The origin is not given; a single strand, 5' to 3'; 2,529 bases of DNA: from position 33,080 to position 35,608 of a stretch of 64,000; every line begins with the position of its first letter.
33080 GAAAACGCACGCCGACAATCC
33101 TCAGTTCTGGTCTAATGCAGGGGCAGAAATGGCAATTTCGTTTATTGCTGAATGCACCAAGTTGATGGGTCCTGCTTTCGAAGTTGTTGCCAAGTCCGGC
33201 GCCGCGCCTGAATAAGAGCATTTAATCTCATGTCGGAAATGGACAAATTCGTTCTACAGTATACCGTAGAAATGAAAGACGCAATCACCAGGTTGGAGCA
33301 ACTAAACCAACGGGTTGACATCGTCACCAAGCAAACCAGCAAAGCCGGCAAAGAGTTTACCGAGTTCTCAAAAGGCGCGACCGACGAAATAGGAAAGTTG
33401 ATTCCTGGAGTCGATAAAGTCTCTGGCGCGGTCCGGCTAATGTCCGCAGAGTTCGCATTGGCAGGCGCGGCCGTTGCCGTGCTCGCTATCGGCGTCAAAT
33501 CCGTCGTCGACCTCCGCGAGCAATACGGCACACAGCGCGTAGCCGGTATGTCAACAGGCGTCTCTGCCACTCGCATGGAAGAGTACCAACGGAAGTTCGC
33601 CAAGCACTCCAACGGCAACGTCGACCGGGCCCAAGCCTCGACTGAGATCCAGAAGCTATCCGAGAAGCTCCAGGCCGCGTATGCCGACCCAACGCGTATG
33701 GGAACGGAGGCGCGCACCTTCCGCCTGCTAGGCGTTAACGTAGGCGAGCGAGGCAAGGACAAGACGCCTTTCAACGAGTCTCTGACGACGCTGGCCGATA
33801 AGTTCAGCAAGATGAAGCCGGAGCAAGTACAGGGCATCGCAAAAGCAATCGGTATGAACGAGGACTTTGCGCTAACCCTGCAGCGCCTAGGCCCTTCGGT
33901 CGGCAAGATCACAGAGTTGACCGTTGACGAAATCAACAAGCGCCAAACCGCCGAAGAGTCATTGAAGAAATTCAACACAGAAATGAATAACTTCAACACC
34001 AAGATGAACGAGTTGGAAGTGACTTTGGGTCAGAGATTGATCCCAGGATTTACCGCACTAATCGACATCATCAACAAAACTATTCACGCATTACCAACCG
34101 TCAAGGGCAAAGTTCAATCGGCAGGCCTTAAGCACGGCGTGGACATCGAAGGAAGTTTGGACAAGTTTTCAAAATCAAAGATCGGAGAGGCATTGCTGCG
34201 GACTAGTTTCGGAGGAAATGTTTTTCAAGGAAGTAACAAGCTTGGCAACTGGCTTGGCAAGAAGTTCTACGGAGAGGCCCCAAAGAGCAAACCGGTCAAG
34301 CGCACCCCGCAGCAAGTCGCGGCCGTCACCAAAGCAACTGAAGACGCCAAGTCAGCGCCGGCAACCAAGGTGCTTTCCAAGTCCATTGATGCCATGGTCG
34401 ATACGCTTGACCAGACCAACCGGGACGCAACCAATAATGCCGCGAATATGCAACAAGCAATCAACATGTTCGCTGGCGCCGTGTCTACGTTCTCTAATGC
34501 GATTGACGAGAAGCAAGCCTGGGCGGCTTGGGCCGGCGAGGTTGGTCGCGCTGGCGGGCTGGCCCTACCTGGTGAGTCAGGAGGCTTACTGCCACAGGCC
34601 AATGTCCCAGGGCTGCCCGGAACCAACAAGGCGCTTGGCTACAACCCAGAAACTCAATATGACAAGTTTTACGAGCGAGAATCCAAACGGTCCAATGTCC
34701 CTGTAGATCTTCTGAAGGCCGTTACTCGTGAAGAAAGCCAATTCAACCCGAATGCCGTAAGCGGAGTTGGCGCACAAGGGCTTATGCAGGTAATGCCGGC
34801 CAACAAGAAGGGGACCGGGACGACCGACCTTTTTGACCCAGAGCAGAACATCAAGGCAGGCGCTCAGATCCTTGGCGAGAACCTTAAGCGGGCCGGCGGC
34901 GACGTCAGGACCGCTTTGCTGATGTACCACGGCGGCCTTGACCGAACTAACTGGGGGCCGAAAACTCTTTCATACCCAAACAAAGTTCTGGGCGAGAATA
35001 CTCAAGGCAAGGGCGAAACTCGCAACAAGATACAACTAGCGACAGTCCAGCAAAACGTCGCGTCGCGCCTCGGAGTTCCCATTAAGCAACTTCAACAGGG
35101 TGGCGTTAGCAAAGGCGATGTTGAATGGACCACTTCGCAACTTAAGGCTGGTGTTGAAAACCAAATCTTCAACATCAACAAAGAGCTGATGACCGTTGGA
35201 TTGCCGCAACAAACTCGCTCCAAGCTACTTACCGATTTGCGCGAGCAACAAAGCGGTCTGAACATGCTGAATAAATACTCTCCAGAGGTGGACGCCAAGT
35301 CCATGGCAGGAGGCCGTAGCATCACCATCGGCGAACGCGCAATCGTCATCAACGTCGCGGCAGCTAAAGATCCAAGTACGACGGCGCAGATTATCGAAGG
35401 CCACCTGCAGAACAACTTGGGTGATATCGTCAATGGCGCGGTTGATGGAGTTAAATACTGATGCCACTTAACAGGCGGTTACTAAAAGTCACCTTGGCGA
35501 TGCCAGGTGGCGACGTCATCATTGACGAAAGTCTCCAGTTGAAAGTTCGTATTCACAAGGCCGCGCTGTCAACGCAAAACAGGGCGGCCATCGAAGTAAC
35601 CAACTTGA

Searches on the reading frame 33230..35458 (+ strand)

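Call 46: search_protein_families(library=phrogs, proteins=[window:33230-35458:+], max_evalue=0.00001)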
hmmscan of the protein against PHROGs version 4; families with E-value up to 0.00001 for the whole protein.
window:33230-35458:+ (743 aa): 14 families
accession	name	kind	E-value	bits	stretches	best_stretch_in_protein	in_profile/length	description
phrog_2013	-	tail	3.8e-109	367.3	1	2-641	3-653/657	lytic tail protein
phrog_669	-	lysis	8.2e-31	107.3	1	367-607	818-1052/1946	endolysin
phrog_13449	-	other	1.8e-30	107.4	1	477-589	7-118/269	transglycosylase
phrog_342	-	head and packaging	2.2e-26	93.2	1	472-613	10-149/1235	internal virion protein with endolysin domain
phrog_28504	-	tail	6.2e-15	56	1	452-570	208-327/597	lytic tail fiber protein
phrog_14342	-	tail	1.5e-14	55.4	1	448-570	116-234/272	lytic tail fiber protein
phrog_32437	-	unknown function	8e-13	49.8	1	489-571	84-171/205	-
phrog_12507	-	other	2.5e-12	48.3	1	478-571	11-106/260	transglycosylase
phrog_2533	-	unknown function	4e-12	46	1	361-577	633-847/1130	-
phrog_21143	-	tail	8.2e-11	42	1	476-569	3-97/576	lytic tail fiber protein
phrog_19349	-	unknown function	3.2e-09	37.9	1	484-552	77-150/204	-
phrog_3824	-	unknown function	7.6e-09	36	1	24-297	19-274/750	-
phrog_17230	-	tail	3.6e-07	30.2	1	182-302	136-260/580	tail fiber protein/ lysozyme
phrog_12506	-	tail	3.8e-06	27.6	1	59-219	27-175/218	tail length tape measure protein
